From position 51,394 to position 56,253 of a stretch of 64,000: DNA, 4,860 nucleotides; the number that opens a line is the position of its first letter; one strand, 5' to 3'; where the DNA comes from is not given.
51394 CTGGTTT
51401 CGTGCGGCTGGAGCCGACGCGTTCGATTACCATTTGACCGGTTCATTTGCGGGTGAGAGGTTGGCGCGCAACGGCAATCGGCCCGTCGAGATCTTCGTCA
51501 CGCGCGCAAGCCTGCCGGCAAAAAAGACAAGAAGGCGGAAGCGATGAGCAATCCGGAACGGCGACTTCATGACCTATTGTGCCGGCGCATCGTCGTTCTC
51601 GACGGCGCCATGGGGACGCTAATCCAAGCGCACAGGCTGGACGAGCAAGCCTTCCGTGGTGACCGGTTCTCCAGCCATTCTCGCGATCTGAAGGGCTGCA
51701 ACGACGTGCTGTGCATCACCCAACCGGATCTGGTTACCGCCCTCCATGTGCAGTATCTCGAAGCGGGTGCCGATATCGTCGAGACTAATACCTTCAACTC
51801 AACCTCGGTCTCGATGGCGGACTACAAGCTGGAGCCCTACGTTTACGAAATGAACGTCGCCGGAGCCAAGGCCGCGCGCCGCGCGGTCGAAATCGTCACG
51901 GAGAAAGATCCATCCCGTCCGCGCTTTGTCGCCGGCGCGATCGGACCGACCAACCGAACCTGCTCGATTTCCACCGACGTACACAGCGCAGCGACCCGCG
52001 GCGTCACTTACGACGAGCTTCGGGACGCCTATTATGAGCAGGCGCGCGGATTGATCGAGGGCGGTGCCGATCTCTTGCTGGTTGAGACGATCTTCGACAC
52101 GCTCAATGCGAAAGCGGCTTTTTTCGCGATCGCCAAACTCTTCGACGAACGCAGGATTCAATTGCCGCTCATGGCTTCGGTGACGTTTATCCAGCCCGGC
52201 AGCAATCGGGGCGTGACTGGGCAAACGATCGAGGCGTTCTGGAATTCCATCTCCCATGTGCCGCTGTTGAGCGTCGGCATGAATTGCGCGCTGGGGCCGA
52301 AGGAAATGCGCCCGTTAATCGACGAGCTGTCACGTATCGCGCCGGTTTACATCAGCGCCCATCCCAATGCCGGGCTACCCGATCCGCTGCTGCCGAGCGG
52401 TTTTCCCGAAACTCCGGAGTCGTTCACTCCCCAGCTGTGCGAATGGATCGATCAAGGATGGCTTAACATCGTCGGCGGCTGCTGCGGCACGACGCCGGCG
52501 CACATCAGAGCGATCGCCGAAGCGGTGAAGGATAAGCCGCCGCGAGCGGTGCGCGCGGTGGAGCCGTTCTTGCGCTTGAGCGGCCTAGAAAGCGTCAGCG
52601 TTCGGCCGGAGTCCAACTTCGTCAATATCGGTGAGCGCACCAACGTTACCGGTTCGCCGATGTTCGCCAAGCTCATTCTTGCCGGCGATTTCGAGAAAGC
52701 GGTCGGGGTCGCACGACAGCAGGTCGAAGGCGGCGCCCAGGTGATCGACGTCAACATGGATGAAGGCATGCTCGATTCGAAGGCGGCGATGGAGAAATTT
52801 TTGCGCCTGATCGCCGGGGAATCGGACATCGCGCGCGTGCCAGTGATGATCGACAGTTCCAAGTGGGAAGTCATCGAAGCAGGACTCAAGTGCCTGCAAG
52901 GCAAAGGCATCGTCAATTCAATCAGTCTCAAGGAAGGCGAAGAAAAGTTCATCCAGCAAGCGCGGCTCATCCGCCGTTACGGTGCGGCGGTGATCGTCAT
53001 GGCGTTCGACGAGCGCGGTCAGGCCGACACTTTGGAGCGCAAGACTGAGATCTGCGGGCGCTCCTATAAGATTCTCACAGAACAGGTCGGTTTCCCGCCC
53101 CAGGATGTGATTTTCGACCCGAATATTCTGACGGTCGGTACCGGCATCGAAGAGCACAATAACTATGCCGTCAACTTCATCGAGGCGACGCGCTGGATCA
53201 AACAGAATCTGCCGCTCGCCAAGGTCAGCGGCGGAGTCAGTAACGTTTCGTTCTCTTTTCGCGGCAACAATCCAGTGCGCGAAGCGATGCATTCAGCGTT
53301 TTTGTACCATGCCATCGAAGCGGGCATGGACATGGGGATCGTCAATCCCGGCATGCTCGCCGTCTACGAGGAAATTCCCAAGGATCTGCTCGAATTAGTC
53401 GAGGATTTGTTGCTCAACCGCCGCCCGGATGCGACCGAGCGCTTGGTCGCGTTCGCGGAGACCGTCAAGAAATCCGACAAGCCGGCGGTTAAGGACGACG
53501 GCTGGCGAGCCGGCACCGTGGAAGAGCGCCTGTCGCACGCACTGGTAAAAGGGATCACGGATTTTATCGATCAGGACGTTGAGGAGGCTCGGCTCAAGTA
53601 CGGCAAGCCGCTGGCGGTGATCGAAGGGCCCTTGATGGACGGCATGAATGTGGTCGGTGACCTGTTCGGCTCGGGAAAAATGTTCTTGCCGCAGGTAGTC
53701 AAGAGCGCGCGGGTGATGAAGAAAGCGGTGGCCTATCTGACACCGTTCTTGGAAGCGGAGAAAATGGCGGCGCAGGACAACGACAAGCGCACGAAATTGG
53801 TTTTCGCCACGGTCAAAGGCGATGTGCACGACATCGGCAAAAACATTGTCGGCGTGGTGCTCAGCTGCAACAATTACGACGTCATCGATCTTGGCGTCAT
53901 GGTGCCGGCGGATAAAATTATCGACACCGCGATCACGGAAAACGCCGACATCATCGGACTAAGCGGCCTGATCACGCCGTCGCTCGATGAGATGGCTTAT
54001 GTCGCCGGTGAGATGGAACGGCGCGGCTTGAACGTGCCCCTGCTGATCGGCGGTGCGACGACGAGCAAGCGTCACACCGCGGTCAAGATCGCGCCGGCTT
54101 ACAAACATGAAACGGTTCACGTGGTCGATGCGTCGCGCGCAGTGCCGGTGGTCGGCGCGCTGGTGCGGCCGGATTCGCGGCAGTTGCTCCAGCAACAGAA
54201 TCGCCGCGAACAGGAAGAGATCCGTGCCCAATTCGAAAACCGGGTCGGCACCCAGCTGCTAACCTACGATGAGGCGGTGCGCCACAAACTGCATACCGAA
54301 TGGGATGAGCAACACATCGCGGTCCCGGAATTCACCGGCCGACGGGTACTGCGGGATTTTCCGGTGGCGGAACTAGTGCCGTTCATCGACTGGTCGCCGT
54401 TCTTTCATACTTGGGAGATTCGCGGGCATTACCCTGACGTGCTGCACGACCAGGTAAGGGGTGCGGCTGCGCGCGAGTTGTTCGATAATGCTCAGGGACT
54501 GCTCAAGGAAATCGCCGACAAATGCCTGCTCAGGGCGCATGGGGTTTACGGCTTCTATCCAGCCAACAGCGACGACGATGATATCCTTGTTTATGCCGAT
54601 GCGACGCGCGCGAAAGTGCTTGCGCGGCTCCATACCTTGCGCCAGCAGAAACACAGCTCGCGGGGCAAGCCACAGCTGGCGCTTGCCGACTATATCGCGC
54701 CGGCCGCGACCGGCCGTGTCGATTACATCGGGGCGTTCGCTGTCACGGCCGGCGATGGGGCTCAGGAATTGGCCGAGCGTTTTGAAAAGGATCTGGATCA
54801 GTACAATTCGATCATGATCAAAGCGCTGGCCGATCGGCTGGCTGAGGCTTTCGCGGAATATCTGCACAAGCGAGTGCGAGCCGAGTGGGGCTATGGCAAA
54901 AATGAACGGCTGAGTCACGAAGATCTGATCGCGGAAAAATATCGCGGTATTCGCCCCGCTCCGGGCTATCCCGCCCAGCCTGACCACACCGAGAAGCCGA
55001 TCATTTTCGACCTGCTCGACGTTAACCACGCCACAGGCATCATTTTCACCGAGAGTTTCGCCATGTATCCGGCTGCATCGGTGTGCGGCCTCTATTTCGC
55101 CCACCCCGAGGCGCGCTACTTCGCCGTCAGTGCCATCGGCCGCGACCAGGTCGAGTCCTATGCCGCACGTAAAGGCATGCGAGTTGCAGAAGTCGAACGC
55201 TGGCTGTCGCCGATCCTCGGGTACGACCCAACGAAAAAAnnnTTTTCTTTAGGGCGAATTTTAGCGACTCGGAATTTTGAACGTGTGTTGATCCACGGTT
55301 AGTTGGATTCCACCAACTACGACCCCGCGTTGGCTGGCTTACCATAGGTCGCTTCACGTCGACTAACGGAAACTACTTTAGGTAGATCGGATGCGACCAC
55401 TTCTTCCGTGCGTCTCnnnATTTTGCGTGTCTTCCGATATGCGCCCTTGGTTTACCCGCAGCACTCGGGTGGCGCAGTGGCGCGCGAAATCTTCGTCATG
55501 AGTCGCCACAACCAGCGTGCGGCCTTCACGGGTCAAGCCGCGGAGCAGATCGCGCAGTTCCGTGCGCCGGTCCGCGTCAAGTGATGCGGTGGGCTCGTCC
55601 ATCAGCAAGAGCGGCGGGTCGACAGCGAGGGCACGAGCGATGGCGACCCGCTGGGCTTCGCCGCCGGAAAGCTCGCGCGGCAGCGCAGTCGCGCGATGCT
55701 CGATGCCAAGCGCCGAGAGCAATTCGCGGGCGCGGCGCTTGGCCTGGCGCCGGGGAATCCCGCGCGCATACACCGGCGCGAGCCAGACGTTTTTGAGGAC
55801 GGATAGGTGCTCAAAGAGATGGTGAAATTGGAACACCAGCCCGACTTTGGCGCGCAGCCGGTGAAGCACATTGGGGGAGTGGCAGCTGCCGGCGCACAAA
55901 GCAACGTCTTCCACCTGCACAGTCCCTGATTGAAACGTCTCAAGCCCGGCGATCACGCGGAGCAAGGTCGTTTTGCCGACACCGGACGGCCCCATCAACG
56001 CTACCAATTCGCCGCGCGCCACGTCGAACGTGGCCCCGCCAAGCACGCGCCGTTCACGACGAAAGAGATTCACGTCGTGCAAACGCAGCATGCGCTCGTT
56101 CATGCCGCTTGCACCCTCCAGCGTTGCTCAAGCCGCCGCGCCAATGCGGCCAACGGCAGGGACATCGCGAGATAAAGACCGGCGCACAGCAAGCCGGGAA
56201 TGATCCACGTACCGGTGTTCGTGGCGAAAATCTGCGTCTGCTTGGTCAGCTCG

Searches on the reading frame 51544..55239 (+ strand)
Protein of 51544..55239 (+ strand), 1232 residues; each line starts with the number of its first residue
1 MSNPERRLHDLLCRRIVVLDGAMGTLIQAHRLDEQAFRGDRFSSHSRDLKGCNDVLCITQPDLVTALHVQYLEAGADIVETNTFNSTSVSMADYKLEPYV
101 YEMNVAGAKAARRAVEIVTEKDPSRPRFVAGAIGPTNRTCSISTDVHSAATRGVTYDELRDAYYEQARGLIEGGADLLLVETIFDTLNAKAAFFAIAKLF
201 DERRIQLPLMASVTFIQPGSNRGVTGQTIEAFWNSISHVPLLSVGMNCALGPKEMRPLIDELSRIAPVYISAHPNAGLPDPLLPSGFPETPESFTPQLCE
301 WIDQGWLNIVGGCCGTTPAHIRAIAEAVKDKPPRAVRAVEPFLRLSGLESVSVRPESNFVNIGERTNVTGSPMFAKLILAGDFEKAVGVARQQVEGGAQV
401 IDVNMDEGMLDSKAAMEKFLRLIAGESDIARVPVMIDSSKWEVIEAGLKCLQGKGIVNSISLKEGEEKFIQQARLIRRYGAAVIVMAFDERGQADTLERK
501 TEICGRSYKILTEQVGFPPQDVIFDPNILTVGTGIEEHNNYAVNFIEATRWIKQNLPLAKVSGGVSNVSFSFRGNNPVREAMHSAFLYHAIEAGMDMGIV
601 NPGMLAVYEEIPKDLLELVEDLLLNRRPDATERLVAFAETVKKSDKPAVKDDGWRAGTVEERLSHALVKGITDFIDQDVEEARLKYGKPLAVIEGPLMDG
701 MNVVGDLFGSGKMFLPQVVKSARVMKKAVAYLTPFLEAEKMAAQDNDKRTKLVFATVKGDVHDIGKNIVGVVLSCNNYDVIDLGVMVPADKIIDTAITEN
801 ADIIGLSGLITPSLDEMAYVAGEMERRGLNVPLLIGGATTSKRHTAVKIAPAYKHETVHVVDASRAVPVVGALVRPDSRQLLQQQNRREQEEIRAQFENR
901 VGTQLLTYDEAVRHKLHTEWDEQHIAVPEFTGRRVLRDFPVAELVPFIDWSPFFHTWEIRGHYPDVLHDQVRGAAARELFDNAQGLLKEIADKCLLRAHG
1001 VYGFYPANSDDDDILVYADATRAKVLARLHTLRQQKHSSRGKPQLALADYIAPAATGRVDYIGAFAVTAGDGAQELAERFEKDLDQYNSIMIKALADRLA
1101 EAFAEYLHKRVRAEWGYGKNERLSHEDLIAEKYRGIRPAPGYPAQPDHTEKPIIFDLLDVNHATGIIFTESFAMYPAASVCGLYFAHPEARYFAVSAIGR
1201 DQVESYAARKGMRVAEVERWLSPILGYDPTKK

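Call 52: search_protein_families(library=pfam, proteins=[window:51544-55239:+], max_evalue=0.000001)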
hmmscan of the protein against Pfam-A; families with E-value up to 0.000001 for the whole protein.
window:51544-55239:+ (1232 aa): 5 families
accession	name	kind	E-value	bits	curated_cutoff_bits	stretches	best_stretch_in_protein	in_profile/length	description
PF02965.22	Met_synt_B12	-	3.1e-120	401.2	25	1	941-1211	2-273/273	Vitamin B12 dependent methionine synthase, activation domain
PF02574.22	S-methyl_trans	-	2.1e-90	303.9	22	1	17-328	1-283/283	Homocysteine S-methyltransferase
PF00809.28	Pterin_bind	-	4.9e-65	220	25.5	1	363-601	1-244/244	Pterin binding enzyme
PF02607.22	B12-binding_2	-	6.2e-26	90.8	23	1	659-732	1-73/74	B12 binding domain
PF02310.24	B12-binding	-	3.8e-20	72.4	32.1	1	751-842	2-95/121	B12 binding domain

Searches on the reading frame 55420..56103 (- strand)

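Call 52: search_protein_families(library=pfam, proteins=[window:55420-56103:-], max_evalue=0.000001)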
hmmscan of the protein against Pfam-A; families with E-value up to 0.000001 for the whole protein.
window:55420-56103:- (228 aa): 3 families
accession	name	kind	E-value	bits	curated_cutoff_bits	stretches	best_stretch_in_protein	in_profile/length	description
PF00005.33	ABC_tran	-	6.5e-36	124.4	25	1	23-173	3-137/137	ABC transporter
PF13304.12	AAA_21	-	1.3e-11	45.6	27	1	137-203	230-299/304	AAA domain, putative AbiEii toxin, Type IV TA system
PF02463.25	SMC_N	-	7.2e-07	29.3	40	0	124-218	122-212/220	RecF/RecN/SMC N terminal domain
